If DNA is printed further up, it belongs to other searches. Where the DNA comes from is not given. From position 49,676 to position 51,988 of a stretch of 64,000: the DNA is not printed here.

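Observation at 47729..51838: Coupled cytochrome c / Tyr-less GTP cyclohydrolase II / double-SIS-creatininase operon: candidate undescribed GTP-derived cofactor module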

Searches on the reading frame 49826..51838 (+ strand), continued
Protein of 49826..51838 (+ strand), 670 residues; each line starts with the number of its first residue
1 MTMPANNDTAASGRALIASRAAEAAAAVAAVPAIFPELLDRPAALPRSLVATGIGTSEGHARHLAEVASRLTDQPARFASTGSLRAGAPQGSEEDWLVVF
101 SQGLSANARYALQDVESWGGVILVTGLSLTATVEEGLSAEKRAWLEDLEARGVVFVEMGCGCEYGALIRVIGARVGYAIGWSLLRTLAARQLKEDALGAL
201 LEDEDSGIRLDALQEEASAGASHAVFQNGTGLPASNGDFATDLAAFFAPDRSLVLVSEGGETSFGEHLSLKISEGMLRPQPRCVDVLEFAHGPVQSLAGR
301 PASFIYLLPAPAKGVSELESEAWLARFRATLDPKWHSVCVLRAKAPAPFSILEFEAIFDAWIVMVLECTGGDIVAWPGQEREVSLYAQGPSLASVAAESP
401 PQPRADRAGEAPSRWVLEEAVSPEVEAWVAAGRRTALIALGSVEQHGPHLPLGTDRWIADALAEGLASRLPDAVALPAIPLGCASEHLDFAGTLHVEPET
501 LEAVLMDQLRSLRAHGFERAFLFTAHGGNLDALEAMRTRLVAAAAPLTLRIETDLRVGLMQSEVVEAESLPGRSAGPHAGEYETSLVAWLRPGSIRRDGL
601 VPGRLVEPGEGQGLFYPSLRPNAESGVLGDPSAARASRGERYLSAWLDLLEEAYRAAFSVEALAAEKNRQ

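Call 38: predict_structure(alignment_id=A1)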
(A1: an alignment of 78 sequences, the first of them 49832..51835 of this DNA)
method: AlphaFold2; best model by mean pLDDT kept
length: 668 residues; sequences in the alignment: 78
mean_pLDDT: 90.1   pTM: 0.90
mean pLDDT of the five models: 90.1, 88.3, 87.9, 87.5, 87.2
residues with pLDDT >= 90: 496; 70-90: 119; 50-70: 41; < 50: 12
segments of 3 or more residues with pLDDT < 50: 402-411
pLDDT, mean of each block of 10 residues (from residue 1): 76 95 96 95 96 95 95 97 95 97 96 97 96 94 97 96 87 97 97 87 75 96 91 90 95 92 93 93 80 88 95 92 94 96 94 97 95 85 91 61 44 67 89 95 89 94 95 91 64 85 96 96 87 96 96 93 97 93 96 94 87 79 92 97 98 89 58
secondary structure, 60 per line:
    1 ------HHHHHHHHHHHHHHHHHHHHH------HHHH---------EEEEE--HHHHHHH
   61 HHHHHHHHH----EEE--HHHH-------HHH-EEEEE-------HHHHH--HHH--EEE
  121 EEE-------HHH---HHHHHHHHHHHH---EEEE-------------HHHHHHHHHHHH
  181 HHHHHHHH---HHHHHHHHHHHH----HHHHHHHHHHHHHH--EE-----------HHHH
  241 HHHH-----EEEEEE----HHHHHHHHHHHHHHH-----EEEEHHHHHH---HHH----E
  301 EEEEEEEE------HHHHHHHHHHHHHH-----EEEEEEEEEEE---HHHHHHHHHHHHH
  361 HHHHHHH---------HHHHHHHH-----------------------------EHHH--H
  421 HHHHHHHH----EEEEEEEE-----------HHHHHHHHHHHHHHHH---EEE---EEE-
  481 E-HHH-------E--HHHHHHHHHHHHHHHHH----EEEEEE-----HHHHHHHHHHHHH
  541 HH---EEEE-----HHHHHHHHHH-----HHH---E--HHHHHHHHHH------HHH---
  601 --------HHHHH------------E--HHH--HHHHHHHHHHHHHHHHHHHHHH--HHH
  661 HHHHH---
elements in order: H7-27 H34-37 E47-51 H54-69 E74-76 H79-82 E94-98 H106-110 E118-123 H137-148 E152-155 H169-188 H192-203 H208-221 H237-244 E250-255 H260-274 E280-283 H284-289 E300-308 H315-328 E334-344 H348-367 H377-384 H420-428 E433-440 H452-467 E471-473 E477-479 H496-512 E517-522 H528-542 E546-549 H555-564 H579-588 H609-613 H634-655 H658-665

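Call 40: fold_search(model_id=the predicted structure, library=pdb)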
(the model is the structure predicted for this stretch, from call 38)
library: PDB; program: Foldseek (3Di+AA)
matches with E <= 10: 1284; with E <= 0.001: 190
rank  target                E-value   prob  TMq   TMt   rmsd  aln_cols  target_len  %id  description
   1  3tbf_B                3.1e-11  1.00  0.40  0.70   4.4       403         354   11  C-terminal domain of glucosamine-fructose-6-phosphate aminotransferase from Francisella tularensis. (released 2011-08-24)
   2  3a6k_A                5.0e-11  1.00  0.30  0.72   5.2       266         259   23  The E122Q mutant creatininase, Mn-Zn type (released 2010-02-09)
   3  3a6l_C                5.6e-11  1.00  0.31  0.73   4.6       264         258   23  E122Q mutant creatininase, Zn-Zn type (released 2010-02-09)
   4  3a6e_A                6.5e-11  1.00  0.30  0.70   5.6       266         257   22  W174F mutant creatininase, type I (released 2010-02-09)
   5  3tbf_H                7.3e-11  1.00  0.39  0.68   4.9       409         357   11  C-terminal domain of glucosamine-fructose-6-phosphate aminotransferase from Francisella tularensis. (released 2011-08-24)
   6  3tbf_A                7.7e-11  1.00  0.39  0.68   4.9       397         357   11  C-terminal domain of glucosamine-fructose-6-phosphate aminotransferase from Francisella tularensis. (released 2011-08-24)
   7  3no4_A                8.1e-11  1.00  0.30  0.70   5.1       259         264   24  Crystal structure of a creatinine amidohydrolase (Npun_F1913) from Nostoc punctiforme PCC 73102 at 2.00 A resolution (released 2010-08-25)
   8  2aml_B                8.5e-11  1.00  0.38  0.65   7.4       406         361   14  Crystal structure of Lmo0035 protein (46906266) from LISTERIA MONOCYTOGENES 4b F2365 at 1.50 A resolution (released 2005-10-18)
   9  7dnr_A                9.9e-11  1.00  0.40  0.70   5.1       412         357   13  Crystal Structure of Zn-bound SIS Domain of Glucosamine-6-P Synthase from E. coli (released 2021-12-15)
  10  2a3n                  9.9e-11  1.00  0.36  0.66   6.5       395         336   14  Crystal structure of a putative glucosamine-fructose-6-phosphate aminotransferase (stm4540.s) from salmonella typhimuriu (released 2005-07-26)
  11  2aml_A                9.9e-11  1.00  0.38  0.65   6.3       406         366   13  Crystal structure of Lmo0035 protein (46906266) from LISTERIA MONOCYTOGENES 4b F2365 at 1.50 A resolution (released 2005-10-18)
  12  7dnr_B                1.2e-10  1.00  0.40  0.71   4.6       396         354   13  Crystal Structure of Zn-bound SIS Domain of Glucosamine-6-P Synthase from E. coli (released 2021-12-15)
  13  7kqa_A                1.2e-10  1.00  0.35  0.63   6.3       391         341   14  Crystal Structure of Glucosamine-6-phosphate deanimase from Strenotrophomonas maltophilia (released 2020-11-25)
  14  3tbf_D                1.5e-10  1.00  0.40  0.71   4.1       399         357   13  C-terminal domain of glucosamine-fructose-6-phosphate aminotransferase from Francisella tularensis. (released 2011-08-24)
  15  3no4_C                1.7e-10  1.00  0.30  0.73   5.2       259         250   24  Crystal structure of a creatinine amidohydrolase (Npun_F1913) from Nostoc punctiforme PCC 73102 at 2.00 A resolution (released 2010-08-25)
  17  3a6k_E                1.9e-10  1.00  0.31  0.73   4.4       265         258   23  The E122Q mutant creatininase, Mn-Zn type (released 2010-02-09)
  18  3a6k_F                2.0e-10  1.00  0.30  0.71   5.0       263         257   23  The E122Q mutant creatininase, Mn-Zn type (released 2010-02-09)
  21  3no4_B                2.5e-10  1.00  0.30  0.72   4.8       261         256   25  Crystal structure of a creatinine amidohydrolase (Npun_F1913) from Nostoc punctiforme PCC 73102 at 2.00 A resolution (released 2010-08-25)
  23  3tbf_C                2.8e-10  1.00  0.38  0.66   5.2       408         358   12  C-terminal domain of glucosamine-fructose-6-phosphate aminotransferase from Francisella tularensis. (released 2011-08-24)
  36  1mos                  5.9e-10  1.00  0.39  0.67   4.5       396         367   12  ISOMERASE DOMAIN OF GLUCOSAMINE 6-PHOSPHATE SYNTHASE COMPLEXED WITH 2-AMINO-2-DEOXYGLUCITOL 6-PHOSPHATE (released 1999-07-29)
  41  3a6k_C                8.5e-10  1.00  0.29  0.69   5.5       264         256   22  The E122Q mutant creatininase, Mn-Zn type (released 2010-02-09)
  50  8glr                  1.3e-09  1.00  0.35  0.66   6.3       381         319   14  FrlB - Deglycase for 6-phosphofructose lysine (released 2023-07-05)
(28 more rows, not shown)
